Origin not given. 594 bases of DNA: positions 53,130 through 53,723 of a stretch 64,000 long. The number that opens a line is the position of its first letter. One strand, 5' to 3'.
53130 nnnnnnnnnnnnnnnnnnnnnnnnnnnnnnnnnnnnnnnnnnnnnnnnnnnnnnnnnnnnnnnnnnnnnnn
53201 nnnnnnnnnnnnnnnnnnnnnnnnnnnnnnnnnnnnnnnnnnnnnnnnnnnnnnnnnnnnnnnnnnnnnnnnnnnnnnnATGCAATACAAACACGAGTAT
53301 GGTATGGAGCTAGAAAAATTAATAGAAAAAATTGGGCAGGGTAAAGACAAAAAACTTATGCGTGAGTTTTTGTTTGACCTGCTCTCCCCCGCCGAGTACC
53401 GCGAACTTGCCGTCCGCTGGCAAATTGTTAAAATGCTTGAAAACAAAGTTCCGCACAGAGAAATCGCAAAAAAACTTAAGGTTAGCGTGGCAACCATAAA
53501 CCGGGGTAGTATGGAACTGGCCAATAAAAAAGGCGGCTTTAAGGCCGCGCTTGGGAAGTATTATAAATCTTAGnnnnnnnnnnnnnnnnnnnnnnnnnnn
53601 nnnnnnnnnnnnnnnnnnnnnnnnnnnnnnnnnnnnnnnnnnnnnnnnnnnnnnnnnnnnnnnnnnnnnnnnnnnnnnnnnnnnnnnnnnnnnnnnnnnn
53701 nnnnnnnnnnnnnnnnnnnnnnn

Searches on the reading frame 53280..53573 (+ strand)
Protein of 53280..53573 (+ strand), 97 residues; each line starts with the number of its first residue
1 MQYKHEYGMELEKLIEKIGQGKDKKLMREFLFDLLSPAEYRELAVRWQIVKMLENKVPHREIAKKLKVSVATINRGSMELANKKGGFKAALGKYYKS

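Call 5: search_protein_families(library=pfam, proteins=[window:53280-53573:+], max_evalue=0.01)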
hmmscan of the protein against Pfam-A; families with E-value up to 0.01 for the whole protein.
window:53280-53573:+ (97 aa): 5 families
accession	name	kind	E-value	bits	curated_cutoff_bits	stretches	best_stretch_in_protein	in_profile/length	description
PF01371.25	Trp_repressor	-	6.8e-21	74.6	27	1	10-92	2-85/88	Trp repressor protein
PF13384.12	HTH_23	-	2.1e-05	24.6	24.6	1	43-75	4-36/50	Homeodomain-like domain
PF08279.18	HTH_11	-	0.00035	20.8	25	1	48-75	4-34/55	HTH domain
PF13936.12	HTH_38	-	0.00047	20.3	27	1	46-75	10-39/44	Helix-turn-helix domain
PF02796.21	HTH_7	-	0.00087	19.8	23.8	1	48-73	13-38/45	Helix-turn-helix domain of resolvase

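Call 15: find_encoding_contigs(protein=window:53280-53573:+, flank=6000, max_places=6)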
Protein window:53280-53573:+ (97 aa): 23 contigs read that carry it; 6 places shown.
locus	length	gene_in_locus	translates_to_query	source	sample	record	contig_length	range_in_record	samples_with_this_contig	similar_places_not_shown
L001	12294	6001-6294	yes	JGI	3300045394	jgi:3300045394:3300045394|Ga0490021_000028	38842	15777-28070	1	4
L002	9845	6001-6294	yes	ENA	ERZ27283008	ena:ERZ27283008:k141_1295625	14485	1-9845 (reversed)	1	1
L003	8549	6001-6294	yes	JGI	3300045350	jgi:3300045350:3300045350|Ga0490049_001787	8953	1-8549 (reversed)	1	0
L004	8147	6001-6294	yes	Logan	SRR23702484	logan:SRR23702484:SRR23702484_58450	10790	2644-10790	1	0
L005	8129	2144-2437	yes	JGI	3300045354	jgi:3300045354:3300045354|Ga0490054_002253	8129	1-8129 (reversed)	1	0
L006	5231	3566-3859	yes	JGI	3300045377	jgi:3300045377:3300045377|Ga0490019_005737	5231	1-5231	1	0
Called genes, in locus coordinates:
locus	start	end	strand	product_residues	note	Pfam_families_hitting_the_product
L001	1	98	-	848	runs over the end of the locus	PF17900:Peptidase_M1_N, PF01433:Peptidase_M1, PF11838:ERAP1_C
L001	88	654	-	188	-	PF01725:Ham1p_like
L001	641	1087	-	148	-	PF00293:NUDIX, PF14815:NUDIX_4 (weak)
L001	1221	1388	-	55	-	-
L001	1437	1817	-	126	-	-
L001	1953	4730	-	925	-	PF07517:SecA_DEAD, PF01043:SecA_PP_bind, PF21090:P-loop_SecA, PF07516:SecA_SW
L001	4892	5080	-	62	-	-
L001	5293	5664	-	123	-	-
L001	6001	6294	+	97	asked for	PF01371:Trp_repressor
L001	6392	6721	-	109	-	PF02482:Ribosomal_S30AE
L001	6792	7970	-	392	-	PF01565:FAD_binding_4, PF02873:MurB_C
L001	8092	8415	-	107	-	-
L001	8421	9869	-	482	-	PF01225:Mur_ligase, PF08245:Mur_ligase_M, PF02875:Mur_ligase_C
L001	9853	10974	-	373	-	PF03033:Glyco_transf_28, PF04101:Glyco_tran_28_C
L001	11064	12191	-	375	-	PF13439:Glyco_transf_4, PF20706:GT4-conflict, PF00534:Glycos_transf_1, PF13692:Glyco_trans_1_4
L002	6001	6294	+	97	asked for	PF01371:Trp_repressor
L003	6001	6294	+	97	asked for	PF01371:Trp_repressor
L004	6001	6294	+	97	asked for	PF01371:Trp_repressor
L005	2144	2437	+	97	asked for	PF01371:Trp_repressor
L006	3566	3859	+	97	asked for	PF01371:Trp_repressor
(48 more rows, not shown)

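Call 16: find_related_loci(query=window:53280-53573:+, collection=genome_contigs, flank=3000)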
Query window:53280-53573:+ (97 aa) in genome_contigs; peptide patterns used: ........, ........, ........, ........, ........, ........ (x = any residue, [..] = any of these).
109 stretches matched a pattern; 4 encode a relative of the query (tblastn E <= 1e-3); 4 distinct loci.
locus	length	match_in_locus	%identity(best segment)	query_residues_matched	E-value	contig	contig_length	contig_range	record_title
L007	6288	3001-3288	93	1-96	8e-58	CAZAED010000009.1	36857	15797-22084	MAG TPA_asm: uncultured Candidatus Saccharibacteria bacterium isolate SRP342105_co1_329 genome assembly, contig: NODE_14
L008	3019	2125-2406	80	1-96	4e-49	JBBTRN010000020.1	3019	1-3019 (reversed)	MAG: Patescibacteria group bacterium isolate H52-bin092_1 H52_bin092_1_000000000020, whole genome shotgun sequence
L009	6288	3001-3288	74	1-96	4e-46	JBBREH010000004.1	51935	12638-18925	MAG: Candidatus Doudnabacteria bacterium isolate Co_metawrap_2493 Cmw_2493_k141_4669391_length_51935_cov_22.9983, whole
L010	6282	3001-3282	76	1-96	3e-46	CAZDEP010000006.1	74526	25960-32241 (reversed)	MAG TPA_asm: uncultured Candidatus Saccharibacteria bacterium isolate SRP278252_co1_682 genome assembly, contig: NODE_40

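Call 17: find_homologous_proteins(query=window:53280-53573:+, max_evalue=0.00001)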
Query window:53280-53573:+ (97 aa): 81 proteins with E <= 0.00001 among 87 candidates.
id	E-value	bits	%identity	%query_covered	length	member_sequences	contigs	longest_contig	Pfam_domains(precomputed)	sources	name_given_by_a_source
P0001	3.8e-54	198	98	100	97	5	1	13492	PF01371.26,PF13384.13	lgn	-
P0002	3.0e-50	186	93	99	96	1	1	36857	PF01371.26,PF13384.13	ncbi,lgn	-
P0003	1.2e-45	171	84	98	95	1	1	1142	PF01371.26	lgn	-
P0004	1.3e-45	171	82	99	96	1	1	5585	PF01371.26,PF13384.13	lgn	-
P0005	6.5e-45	169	81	100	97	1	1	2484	PF01371.26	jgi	jgi:TrpR family trp operon transcriptional repressor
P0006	6.5e-45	169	84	99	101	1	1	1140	PF01371.26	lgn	-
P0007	6.7e-43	162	78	100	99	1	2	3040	PF01371.26,PF13384.13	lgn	-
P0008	3.1e-42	160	80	99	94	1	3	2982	PF01371.26,PF13384.13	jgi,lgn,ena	jgi:Trp operon repressor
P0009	8.8e-42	159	77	99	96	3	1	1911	PF01371.26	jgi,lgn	jgi:Trp operon repressor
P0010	9.9e-42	159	80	99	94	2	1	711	PF01371.26,PF13384.13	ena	-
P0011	2.2e-41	158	78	99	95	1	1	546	PF01371.26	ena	-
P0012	2.4e-41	157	81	98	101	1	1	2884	PF01371.26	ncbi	-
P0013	4.2e-41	157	80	99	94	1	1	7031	PF01371.26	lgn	-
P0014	7.9e-41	156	78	99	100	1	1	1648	PF01371.26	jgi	jgi:TrpR family trp operon transcriptional repressor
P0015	1.8e-40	155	77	99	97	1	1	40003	PF01371.26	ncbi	-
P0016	3.0e-40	154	78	99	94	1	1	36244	PF01371.26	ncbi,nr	ncbi:MAG: transcriptional regulator [Candidatus Doudnabacteria bacterium]|nr:transcriptional regulat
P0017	3.4e-40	154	73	99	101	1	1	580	PF01371.26,PF13384.13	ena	-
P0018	4.6e-40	153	79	98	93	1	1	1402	PF01371.26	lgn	-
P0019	8.4e-40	152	76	99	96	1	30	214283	PF01371.26,PF08279.19,PF13384.13,PF13936.13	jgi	jgi:TrpR family trp operon transcriptional repressor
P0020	1.0e-39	152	77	99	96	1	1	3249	PF01371.26,PF13384.13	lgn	-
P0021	2.0e-39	151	77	97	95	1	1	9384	PF01371.26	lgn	-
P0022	5.0e-39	150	75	99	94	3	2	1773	PF01371.26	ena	-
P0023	5.3e-39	150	75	99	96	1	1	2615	PF01371.26,PF13384.13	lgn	-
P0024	5.3e-39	150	74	99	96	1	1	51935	PF01371.26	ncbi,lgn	-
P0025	6.3e-39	150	72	98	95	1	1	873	PF01371.26,PF13384.13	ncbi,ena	-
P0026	6.7e-39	150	76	99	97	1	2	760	PF01371.26,PF13384.13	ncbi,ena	-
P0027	7.1e-39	150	71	99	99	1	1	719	PF01371.26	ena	-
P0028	8.3e-39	149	73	98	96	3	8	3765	PF01371.26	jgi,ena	-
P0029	1.2e-38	149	76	99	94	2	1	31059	PF01371.26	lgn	-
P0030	1.4e-38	149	72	99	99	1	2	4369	PF01371.26,PF13384.13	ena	-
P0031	5.9e-38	147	73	99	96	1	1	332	PF01371.26,PF13384.13,PF13936.13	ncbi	-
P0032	1.4e-37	145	71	99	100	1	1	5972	PF01371.26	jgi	jgi:TrpR family trp operon transcriptional repressor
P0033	2.1e-37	145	72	98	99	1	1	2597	PF01371.26,PF13384.13,PF13936.13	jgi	jgi:TrpR family trp operon transcriptional repressor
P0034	3.3e-37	144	72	99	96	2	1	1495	PF01371.26,PF13384.13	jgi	-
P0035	3.5e-37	144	72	99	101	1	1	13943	PF01371.26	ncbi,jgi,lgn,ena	jgi:TrpR family trp operon transcriptional repressor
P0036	5.5e-37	143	73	96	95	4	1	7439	PF01371.26,PF13384.13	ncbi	-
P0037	5.6e-37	143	70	99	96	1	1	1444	PF01371.26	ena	-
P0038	7.1e-37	143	71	99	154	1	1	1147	PF01371.26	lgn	-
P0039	1.1e-36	142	73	98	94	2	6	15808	PF01371.26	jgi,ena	-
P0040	1.4e-36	142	73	99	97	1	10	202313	PF01371.26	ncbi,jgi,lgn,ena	-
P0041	2.8e-36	141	72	99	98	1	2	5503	PF01371.26,PF13384.13,PF02796.22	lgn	-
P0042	4.5e-36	141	73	98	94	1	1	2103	PF01371.26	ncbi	-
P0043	7.0e-36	140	69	99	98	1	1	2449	PF01371.26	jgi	jgi:TrpR family trp operon transcriptional repressor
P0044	1.1e-35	139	71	99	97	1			PF01371.26,PF13384.13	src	-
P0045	2.2e-35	138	73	99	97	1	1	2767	PF01371.26,PF13384.13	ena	-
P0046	2.4e-35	138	72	98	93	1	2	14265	PF01371.26,PF13384.13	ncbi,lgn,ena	-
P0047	3.6e-34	134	70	99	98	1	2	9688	PF01371.26,PF13384.13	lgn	-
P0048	1.8e-33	132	64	99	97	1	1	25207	PF01371.26,PF13384.13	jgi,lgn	-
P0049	2.5e-33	132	71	95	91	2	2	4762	PF01371.26,PF13384.13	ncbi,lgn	-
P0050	3.3e-33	131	65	99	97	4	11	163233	PF01371.26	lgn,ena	-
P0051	2.2e-32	129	65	98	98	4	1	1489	PF01371.26,PF13384.13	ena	-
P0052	2.8e-32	128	68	97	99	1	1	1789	PF01371.26,PF13384.13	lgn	-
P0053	3.5e-32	128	64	99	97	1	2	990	PF01371.26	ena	-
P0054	6.3e-32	127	68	98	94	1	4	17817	PF01371.26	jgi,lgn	-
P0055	6.6e-32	127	66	99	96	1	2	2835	PF01371.26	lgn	-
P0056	7.5e-32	127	65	98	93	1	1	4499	PF01371.26,PF13384.13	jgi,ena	-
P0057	4.4e-31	125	65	98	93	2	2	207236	PF01371.26,PF13384.13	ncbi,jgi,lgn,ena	ncbi:MAG: Trp family transcriptional regulator [Candidatus Doudnabacteria bacterium]|jgi:TrpR family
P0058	6.4e-31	124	67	98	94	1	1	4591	PF01371.26,PF13384.13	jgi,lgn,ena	-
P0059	7.0e-31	124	64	99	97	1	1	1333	PF01371.26,PF13384.13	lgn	-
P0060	2.1e-30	122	66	94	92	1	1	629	PF01371.26,PF13384.13,PF13936.13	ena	-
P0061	2.2e-30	122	64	98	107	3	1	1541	PF01371.26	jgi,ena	-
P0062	4.5e-30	121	65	96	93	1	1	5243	PF01371.26,PF13412.13,PF13384.13,PF13936.13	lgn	-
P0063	5.3e-30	121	64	98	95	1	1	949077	PF01371.26,PF13384.13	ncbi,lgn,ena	-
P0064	7.0e-30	121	62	98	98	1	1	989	PF01371.26,PF13384.13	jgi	jgi:Trp operon repressor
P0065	9.5e-30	120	62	100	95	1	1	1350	PF01371.26,PF13384.13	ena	-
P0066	2.4e-29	119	69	96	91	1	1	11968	PF01371.26,PF13384.13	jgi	jgi:Trp operon repressor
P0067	3.7e-29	118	62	98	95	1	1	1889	PF01371.26,PF13384.13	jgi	jgi:TrpR family trp operon transcriptional repressor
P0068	5.5e-29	118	66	94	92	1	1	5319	PF01371.26,PF13384.13,PF02796.22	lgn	-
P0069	1.2e-28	117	63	96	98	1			PF01371.26,PF13384.13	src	-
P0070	2.3e-28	116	66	88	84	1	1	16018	PF01371.26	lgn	-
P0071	2.3e-28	116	62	98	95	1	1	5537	PF01371.26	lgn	-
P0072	1.2e-27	114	62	96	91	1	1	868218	PF01371.26,PF13384.13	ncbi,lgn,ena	-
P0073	1.9e-27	113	61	97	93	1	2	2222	PF01371.26,PF13384.13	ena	-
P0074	7.2e-27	111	63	94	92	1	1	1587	PF01371.26,PF13384.13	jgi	jgi:TrpR family transcriptional regulator, trp operon repressor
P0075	1.4e-26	110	55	98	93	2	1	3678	PF01371.26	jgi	-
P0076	2.0e-26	110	78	70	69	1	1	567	PF01371.26,PF13384.13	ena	-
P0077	2.5e-26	109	59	98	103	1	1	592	PF01371.26,PF13384.13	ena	-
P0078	8.7e-24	101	63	86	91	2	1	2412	PF01371.26,PF13384.13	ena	-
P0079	4.2e-23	99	59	88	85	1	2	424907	PF01371.26,PF13384.13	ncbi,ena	-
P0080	1.6e-21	94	54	95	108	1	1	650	PF01371.26,PF13384.13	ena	-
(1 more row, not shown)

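Call 24: find_encoding_contigs(protein=P0019, flank=5000, max_places=1)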
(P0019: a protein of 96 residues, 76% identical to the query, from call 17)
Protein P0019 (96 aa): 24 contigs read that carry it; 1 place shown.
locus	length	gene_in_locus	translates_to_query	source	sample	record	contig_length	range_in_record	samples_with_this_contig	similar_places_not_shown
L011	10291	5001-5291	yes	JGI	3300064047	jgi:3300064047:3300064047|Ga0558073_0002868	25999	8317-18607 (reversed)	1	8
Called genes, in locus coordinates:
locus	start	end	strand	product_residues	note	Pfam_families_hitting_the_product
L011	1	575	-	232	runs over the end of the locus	PF00702:Hydrolase, PF13419:HAD_2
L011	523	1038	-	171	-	PF00293:NUDIX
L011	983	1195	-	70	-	PF07866:DUF1653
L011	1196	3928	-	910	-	PF07517:SecA_DEAD, PF01043:SecA_PP_bind, PF21090:P-loop_SecA, PF07516:SecA_SW, PF02810:SEC-C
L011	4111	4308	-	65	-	-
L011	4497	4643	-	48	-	-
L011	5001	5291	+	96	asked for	PF01371:Trp_repressor, PF13384:HTH_23 (weak), PF13936:HTH_38 (weak), PF08279:HTH_11 (weak)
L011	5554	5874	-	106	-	PF02482:Ribosomal_S30AE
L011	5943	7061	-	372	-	PF01565:FAD_binding_4, PF02873:MurB_C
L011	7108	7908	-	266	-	PF01734:Patatin (weak)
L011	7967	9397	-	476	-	PF01225:Mur_ligase, PF08245:Mur_ligase_M, PF02875:Mur_ligase_C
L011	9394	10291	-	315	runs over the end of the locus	PF01734:Patatin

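Call 25: find_encoding_contigs(protein=P0040, flank=5000, max_places=1)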
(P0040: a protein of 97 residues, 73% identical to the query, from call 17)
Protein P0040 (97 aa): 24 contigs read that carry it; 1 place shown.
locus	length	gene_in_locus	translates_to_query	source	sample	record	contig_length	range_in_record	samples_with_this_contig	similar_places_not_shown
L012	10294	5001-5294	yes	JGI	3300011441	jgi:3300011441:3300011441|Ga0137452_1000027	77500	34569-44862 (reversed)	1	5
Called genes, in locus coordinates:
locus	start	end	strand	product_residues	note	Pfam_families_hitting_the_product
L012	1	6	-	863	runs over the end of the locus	PF17900:Peptidase_M1_N, PF01433:Peptidase_M1, PF11838:ERAP1_C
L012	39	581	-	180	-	PF01725:Ham1p_like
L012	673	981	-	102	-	-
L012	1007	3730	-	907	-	PF07517:SecA_DEAD, PF01043:SecA_PP_bind, PF21090:P-loop_SecA, PF07516:SecA_SW, PF02810:SEC-C (weak)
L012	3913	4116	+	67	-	-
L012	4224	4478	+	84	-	-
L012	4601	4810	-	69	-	-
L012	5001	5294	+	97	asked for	PF01371:Trp_repressor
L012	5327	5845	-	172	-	-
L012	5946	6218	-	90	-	-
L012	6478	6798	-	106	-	PF02482:Ribosomal_S30AE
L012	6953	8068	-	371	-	PF01565:FAD_binding_4, PF02873:MurB_C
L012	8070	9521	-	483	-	PF01225:Mur_ligase, PF08245:Mur_ligase_M, PF02875:Mur_ligase_C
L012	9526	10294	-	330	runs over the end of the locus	PF01734:Patatin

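Call 26: find_encoding_contigs(protein=P0057, flank=5000, max_places=1)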
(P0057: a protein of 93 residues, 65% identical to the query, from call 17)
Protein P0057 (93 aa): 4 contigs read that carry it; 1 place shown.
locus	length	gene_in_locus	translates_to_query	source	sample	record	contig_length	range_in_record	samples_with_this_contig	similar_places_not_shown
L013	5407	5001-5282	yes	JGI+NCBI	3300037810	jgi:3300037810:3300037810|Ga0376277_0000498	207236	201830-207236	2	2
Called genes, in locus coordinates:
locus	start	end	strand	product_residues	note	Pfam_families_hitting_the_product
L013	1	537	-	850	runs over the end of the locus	PF17900:Peptidase_M1_N, PF01433:Peptidase_M1, PF11838:ERAP1_C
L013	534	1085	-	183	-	PF01725:Ham1p_like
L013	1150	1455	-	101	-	-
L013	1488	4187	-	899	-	PF07517:SecA_DEAD, PF01043:SecA_PP_bind, PF21090:P-loop_SecA, PF07516:SecA_SW, PF02810:SEC-C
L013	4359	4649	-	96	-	-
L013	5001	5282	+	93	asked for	PF01371:Trp_repressor, PF13384:HTH_23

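Call 27: find_encoding_contigs(protein=P0063, flank=5000, max_places=1)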
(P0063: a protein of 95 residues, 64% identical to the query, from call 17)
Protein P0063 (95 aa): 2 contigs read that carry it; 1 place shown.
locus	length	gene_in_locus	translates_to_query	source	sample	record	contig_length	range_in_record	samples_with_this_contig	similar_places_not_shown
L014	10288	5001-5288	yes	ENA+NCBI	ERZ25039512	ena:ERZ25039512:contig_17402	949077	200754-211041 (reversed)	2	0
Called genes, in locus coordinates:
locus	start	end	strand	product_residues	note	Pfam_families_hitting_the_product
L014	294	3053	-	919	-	PF07517:SecA_DEAD, PF01043:SecA_PP_bind, PF21090:P-loop_SecA, PF07516:SecA_SW, PF02810:SEC-C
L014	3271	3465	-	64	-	-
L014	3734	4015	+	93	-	-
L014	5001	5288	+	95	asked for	PF01371:Trp_repressor, PF13384:HTH_23 (weak)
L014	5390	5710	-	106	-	PF02482:Ribosomal_S30AE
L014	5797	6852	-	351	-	PF01565:FAD_binding_4, PF02873:MurB_C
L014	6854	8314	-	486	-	PF01225:Mur_ligase, PF08245:Mur_ligase_M, PF02875:Mur_ligase_C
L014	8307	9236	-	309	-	PF01734:Patatin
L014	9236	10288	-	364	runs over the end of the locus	PF03033:Glyco_transf_28, PF04101:Glyco_tran_28_C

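Call 29: find_encoding_contigs(protein=P0072, flank=5000, max_places=1)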
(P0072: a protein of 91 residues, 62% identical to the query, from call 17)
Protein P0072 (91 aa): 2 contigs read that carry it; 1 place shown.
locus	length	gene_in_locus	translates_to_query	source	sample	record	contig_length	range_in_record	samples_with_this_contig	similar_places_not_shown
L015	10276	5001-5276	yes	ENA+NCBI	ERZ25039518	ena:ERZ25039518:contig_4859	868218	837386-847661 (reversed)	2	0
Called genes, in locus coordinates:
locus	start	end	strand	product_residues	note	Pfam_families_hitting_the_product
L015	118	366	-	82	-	-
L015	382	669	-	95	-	-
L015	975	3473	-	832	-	PF07517:SecA_DEAD, PF01043:SecA_PP_bind, PF21090:P-loop_SecA, PF07516:SecA_SW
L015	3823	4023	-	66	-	-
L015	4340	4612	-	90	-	-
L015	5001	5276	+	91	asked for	PF01371:Trp_repressor, PF13384:HTH_23 (weak)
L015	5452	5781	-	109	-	PF02482:Ribosomal_S30AE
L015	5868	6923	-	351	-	PF01565:FAD_binding_4, PF02873:MurB_C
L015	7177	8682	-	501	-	PF01225:Mur_ligase, PF08245:Mur_ligase_M, PF02875:Mur_ligase_C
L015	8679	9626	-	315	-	PF01734:Patatin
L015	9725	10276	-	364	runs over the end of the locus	PF03033:Glyco_transf_28, PF04101:Glyco_tran_28_C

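Call 30: find_encoding_contigs(protein=P0079, flank=5000, max_places=1)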
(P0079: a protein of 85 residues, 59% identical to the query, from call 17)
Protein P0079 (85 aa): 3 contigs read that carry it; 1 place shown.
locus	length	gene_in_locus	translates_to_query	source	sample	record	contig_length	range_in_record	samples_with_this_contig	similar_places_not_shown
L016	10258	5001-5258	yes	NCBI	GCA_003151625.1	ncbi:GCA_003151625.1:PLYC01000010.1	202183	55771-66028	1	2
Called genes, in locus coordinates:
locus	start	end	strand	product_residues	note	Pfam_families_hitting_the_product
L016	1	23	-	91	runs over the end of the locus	-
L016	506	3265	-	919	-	PF07517:SecA_DEAD, PF01043:SecA_PP_bind, PF21090:P-loop_SecA, PF07516:SecA_SW, PF02810:SEC-C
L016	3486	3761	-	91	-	-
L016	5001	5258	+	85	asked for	PF01371:Trp_repressor, PF13384:HTH_23 (weak)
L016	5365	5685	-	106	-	PF02482:Ribosomal_S30AE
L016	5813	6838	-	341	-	PF01565:FAD_binding_4, PF02873:MurB_C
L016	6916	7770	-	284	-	PF01734:Patatin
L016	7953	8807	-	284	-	-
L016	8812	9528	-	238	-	PF03009:GDPD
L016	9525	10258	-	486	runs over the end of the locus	PF01225:Mur_ligase, PF08245:Mur_ligase_M, PF02875:Mur_ligase_C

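Call 31: find_encoding_contigs(protein=P0050, flank=5000, max_places=1)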
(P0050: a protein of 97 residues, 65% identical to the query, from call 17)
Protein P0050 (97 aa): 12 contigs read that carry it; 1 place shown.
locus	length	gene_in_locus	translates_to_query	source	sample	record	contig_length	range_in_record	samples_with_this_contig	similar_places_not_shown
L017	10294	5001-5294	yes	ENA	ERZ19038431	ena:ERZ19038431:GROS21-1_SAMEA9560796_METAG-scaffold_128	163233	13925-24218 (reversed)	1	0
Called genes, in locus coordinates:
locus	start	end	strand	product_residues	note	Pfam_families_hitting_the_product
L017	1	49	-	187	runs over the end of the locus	PF03167:UDG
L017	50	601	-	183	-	PF01725:Ham1p_like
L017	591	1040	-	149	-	PF00293:NUDIX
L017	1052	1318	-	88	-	-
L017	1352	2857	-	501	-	PF21090:P-loop_SecA, PF07516:SecA_SW, PF02810:SEC-C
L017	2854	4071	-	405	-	PF07517:SecA_DEAD, PF01043:SecA_PP_bind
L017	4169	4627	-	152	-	-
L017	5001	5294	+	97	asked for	PF01371:Trp_repressor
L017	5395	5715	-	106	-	PF02482:Ribosomal_S30AE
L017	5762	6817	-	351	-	PF01565:FAD_binding_4, PF02873:MurB_C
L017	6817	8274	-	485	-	PF01225:Mur_ligase, PF08245:Mur_ligase_M, PF02875:Mur_ligase_C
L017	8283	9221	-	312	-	PF01734:Patatin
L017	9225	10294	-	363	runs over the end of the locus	PF03033:Glyco_transf_28, PF04101:Glyco_tran_28_C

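Call 32: find_encoding_contigs(protein=P0048, flank=5000, max_places=1)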
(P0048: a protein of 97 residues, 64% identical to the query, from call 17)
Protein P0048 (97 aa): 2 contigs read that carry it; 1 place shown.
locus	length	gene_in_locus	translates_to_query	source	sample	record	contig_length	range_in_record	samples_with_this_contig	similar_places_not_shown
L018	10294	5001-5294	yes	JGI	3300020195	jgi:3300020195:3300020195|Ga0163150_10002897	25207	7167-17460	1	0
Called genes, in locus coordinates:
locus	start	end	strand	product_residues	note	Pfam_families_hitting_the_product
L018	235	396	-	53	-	-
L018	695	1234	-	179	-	PF01725:Ham1p_like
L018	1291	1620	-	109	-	-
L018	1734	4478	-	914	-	PF07517:SecA_DEAD, PF01043:SecA_PP_bind, PF21090:P-loop_SecA, PF07516:SecA_SW, PF02810:SEC-C (weak)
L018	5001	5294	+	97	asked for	PF01371:Trp_repressor, PF13384:HTH_23 (weak)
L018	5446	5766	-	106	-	PF02482:Ribosomal_S30AE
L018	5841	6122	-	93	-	PF02873:MurB_C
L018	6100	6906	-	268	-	PF01565:FAD_binding_4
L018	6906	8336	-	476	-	PF01225:Mur_ligase, PF08245:Mur_ligase_M, PF02875:Mur_ligase_C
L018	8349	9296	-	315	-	PF01734:Patatin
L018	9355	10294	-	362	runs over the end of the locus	PF03033:Glyco_transf_28, PF04101:Glyco_tran_28_C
